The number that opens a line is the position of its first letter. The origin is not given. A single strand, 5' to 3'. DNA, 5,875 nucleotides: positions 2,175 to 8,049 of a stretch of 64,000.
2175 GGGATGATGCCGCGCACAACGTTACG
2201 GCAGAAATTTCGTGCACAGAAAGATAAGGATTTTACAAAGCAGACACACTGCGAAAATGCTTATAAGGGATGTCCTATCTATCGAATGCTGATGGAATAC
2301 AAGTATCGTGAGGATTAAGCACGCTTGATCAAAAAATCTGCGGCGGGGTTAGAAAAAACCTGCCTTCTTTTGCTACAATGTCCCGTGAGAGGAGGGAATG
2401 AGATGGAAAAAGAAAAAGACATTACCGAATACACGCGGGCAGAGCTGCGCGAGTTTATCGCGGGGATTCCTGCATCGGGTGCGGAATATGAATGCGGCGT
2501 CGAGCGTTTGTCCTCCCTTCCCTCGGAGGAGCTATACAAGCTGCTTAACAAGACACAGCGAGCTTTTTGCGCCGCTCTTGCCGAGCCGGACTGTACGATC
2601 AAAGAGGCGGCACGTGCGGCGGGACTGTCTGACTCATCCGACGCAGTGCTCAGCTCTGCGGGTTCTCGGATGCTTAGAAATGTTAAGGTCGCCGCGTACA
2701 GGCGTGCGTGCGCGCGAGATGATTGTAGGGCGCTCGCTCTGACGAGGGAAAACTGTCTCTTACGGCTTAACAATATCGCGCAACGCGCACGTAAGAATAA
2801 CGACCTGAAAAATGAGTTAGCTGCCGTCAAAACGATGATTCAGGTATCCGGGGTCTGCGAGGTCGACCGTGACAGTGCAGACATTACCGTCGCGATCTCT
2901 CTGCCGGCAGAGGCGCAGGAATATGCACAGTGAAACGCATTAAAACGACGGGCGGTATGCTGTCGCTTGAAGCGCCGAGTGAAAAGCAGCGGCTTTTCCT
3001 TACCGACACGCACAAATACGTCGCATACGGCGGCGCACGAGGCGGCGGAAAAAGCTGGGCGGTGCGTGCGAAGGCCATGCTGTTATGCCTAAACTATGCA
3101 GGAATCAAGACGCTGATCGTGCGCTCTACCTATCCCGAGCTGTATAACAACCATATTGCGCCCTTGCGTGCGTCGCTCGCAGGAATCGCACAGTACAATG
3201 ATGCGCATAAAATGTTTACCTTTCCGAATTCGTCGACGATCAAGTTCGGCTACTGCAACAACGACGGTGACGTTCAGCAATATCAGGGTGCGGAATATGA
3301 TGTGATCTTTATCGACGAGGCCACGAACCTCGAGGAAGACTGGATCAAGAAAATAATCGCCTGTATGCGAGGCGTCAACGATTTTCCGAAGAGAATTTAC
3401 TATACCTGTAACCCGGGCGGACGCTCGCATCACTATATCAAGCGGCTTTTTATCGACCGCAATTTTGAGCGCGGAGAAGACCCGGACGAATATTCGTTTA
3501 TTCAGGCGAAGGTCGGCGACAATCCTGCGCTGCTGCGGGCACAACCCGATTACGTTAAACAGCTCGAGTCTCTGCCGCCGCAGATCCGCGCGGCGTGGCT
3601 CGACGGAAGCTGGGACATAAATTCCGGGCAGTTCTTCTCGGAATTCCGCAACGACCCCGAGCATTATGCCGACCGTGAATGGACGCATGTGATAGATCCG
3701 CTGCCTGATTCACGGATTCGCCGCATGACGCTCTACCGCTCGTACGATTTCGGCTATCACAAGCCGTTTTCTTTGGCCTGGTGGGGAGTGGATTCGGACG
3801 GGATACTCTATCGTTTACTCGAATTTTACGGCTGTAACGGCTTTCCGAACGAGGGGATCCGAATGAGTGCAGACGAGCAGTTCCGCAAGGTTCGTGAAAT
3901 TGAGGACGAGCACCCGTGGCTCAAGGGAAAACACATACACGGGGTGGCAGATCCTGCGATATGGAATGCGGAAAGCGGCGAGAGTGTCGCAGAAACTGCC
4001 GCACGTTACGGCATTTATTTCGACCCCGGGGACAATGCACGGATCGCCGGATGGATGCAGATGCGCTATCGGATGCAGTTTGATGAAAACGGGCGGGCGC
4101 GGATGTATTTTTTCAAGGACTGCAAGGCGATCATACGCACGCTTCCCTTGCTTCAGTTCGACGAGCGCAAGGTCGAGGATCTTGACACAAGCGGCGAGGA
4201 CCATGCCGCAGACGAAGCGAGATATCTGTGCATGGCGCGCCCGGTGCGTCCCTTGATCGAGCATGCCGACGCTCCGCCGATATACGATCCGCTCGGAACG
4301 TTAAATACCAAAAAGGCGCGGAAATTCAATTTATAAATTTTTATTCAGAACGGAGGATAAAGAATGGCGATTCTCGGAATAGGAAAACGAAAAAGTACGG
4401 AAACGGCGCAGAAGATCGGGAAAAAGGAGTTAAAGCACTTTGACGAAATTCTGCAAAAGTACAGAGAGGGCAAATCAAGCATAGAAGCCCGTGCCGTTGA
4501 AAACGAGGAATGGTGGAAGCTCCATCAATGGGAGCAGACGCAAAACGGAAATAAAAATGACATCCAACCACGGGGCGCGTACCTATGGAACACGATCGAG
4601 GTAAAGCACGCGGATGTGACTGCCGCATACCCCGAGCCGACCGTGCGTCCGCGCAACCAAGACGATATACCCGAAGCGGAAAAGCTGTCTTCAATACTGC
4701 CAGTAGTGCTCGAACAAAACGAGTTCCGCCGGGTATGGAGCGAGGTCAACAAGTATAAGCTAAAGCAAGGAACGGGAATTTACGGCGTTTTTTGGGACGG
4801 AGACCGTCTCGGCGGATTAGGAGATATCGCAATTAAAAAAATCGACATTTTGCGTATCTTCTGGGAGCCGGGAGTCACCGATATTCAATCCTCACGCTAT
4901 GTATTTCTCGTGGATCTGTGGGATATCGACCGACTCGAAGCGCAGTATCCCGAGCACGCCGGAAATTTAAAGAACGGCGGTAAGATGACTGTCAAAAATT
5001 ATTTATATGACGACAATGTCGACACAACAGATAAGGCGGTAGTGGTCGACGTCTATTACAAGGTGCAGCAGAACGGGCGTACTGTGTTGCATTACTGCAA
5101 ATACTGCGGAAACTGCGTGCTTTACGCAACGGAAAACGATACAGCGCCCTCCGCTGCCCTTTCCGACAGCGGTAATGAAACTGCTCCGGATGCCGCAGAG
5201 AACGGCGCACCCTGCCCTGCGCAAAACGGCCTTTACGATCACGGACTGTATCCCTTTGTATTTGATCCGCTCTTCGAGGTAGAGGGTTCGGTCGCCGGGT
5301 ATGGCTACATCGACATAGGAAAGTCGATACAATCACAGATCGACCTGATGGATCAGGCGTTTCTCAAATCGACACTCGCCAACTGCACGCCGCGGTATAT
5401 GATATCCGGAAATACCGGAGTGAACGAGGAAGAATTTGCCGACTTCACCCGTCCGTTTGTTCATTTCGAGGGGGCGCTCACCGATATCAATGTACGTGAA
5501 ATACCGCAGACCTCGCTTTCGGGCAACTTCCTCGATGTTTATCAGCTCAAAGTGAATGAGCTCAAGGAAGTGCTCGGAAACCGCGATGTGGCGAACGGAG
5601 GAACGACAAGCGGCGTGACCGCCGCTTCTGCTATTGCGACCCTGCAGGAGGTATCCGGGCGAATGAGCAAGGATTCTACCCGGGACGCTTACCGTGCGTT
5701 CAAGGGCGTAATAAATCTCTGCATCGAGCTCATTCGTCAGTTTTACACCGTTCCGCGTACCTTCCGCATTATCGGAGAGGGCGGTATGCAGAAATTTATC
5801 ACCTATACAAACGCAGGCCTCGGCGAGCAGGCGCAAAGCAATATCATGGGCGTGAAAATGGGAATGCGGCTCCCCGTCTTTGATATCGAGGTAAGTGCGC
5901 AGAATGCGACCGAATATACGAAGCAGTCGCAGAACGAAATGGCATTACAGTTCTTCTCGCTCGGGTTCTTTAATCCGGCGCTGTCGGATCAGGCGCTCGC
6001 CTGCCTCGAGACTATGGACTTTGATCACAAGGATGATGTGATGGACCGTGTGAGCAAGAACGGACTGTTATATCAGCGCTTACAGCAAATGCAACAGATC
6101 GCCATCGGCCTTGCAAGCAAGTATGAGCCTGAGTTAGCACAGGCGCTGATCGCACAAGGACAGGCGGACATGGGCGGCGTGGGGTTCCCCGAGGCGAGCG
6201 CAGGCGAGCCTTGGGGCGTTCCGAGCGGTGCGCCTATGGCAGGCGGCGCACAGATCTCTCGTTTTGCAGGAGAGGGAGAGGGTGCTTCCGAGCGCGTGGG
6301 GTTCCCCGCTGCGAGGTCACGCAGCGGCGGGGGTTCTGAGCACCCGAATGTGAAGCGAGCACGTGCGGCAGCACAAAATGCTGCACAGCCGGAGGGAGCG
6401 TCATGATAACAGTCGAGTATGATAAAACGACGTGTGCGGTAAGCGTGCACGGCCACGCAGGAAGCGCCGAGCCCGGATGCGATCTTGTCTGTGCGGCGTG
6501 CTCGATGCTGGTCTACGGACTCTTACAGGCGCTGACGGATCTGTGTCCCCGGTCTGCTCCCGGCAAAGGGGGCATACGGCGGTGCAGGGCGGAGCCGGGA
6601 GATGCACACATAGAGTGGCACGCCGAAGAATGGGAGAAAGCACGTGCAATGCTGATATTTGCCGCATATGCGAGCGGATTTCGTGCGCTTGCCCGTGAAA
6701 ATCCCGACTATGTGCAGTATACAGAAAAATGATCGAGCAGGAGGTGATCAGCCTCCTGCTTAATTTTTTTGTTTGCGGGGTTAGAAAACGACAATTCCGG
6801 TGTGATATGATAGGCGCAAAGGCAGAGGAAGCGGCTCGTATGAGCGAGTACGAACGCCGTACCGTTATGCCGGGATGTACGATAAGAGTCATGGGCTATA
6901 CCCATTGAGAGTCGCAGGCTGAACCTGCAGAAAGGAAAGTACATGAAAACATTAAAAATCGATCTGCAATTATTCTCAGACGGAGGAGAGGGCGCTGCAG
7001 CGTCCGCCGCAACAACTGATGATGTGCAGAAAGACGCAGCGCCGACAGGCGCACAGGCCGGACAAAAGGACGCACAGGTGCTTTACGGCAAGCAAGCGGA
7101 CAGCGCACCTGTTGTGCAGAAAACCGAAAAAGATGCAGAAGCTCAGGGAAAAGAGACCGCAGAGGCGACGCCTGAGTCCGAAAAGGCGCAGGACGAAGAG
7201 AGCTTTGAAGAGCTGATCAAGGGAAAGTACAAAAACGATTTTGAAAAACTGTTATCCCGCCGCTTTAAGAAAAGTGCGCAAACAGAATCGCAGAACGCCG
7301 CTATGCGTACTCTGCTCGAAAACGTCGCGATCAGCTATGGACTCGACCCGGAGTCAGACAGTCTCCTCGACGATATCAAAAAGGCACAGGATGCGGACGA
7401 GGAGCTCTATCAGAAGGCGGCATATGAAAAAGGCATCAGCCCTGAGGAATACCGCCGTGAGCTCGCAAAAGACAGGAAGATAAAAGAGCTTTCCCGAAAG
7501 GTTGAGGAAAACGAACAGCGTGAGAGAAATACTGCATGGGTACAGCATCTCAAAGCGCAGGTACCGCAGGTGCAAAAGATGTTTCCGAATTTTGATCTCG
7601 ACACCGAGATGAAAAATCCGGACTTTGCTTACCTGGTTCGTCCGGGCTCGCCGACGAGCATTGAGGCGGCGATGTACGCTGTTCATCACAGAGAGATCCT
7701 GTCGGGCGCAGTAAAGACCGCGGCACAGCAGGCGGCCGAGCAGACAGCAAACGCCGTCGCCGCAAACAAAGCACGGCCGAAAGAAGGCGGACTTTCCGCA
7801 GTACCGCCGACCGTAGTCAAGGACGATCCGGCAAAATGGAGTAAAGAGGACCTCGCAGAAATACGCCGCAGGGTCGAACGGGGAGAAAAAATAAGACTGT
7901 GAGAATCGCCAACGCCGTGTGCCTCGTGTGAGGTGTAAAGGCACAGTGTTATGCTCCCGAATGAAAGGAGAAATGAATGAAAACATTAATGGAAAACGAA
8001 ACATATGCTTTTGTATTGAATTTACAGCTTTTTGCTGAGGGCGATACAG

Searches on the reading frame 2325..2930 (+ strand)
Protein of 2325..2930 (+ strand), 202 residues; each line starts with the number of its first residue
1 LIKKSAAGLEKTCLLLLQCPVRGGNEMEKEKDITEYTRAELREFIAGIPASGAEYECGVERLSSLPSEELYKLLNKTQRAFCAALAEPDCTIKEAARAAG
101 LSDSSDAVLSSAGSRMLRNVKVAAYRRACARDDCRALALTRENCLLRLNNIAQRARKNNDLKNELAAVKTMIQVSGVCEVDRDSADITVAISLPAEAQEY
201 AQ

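Call 40: search_protein_families(library=pfam, proteins=[window:2325-2930:+], max_evalue=0.01)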
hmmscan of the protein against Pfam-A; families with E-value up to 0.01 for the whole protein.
window:2325-2930:+ (202 aa): 1 family
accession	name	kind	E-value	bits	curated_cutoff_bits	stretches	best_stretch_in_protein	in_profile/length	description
PF03592.21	Terminase_2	-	0.00053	21.1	26.1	1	74-152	1-75/141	Terminase small subunit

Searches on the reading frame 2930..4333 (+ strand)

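Call 7: search_protein_families(library=phrogs, proteins=[window:2930-4333:+], max_evalue=0.001)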
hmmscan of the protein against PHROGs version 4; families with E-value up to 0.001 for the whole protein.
window:2930-4333:+ (468 aa): 6 families
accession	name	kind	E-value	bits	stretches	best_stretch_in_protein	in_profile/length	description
phrog_979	-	head and packaging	3.5e-44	152.5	1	15-274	153-442/642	terminase large subunit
phrog_2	-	head and packaging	3.1e-41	143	1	15-439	265-594/807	terminase large subunit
phrog_9526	-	head and packaging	4.6e-14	53.5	1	16-181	11-181/280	terminase large subunit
phrog_3717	-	head and packaging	5.3e-11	43.5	1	23-239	18-235/277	terminase large subunit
phrog_38319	-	unknown function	1.9e-06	28.5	1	136-241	135-238/271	-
phrog_10250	-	head and packaging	0.00013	22.8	1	213-434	3-212/228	terminase large subunit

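Call 8: search_protein_families(library=pfam, proteins=[window:2930-4333:+], max_evalue=0.01)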
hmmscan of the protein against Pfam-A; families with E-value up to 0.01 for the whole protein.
window:2930-4333:+ (468 aa): 2 families
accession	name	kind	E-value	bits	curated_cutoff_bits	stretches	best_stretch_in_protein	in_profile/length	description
PF03237.21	Terminase_6N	-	3.6e-18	66.5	22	1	33-239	2-211/215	Terminase large subunit, T4likevirus-type, N-terminal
PF04466.19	Terminase_3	-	3.6e-11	43.4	23.2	1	28-213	2-184/201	Phage terminase large subunit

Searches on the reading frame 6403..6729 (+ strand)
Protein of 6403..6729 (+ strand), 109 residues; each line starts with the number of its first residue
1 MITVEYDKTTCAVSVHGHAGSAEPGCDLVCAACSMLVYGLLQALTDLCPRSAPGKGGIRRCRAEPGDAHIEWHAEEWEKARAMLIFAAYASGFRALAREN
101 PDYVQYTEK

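Call 40: search_protein_families(library=pfam, proteins=[window:6403-6729:+], max_evalue=0.01)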
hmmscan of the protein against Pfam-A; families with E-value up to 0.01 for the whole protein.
window:6403-6729:+ (109 aa): 1 family
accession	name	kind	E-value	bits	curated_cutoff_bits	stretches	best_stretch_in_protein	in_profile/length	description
PF04327.17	Peptidase_Prp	-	1.4e-14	54.5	27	1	1-105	1-90/90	Cysteine protease Prp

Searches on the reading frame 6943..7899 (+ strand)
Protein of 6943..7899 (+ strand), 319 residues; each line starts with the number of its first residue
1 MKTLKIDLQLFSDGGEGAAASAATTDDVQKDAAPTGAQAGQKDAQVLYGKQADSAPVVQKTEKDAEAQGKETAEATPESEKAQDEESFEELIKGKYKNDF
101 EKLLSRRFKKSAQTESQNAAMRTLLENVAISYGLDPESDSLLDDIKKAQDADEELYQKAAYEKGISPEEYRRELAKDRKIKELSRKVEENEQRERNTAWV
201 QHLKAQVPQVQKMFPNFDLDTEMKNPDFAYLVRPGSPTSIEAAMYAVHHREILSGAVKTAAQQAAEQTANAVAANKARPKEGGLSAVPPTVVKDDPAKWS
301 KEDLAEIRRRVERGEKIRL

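Call 7: search_protein_families(library=phrogs, proteins=[window:6943-7899:+], max_evalue=0.001)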
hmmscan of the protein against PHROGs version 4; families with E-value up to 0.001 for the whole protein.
window:6943-7899:+ (319 aa): 1 family
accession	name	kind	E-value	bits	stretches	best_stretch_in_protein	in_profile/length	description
phrog_13908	-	unknown function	8.8e-54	183.8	1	4-318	2-291/294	-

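Call 8: search_protein_families(library=pfam, proteins=[window:6943-7899:+], max_evalue=0.01)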
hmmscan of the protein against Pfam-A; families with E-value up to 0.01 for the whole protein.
window:6943-7899:+ (319 aa): 1 family
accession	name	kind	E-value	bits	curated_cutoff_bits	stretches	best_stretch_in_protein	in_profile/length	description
PF21636.2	PPP1R21_C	-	0.0087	16.5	27.3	0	48-151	12-112/160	Protein phosphatase 1 regulatory subunit 21, C-terminal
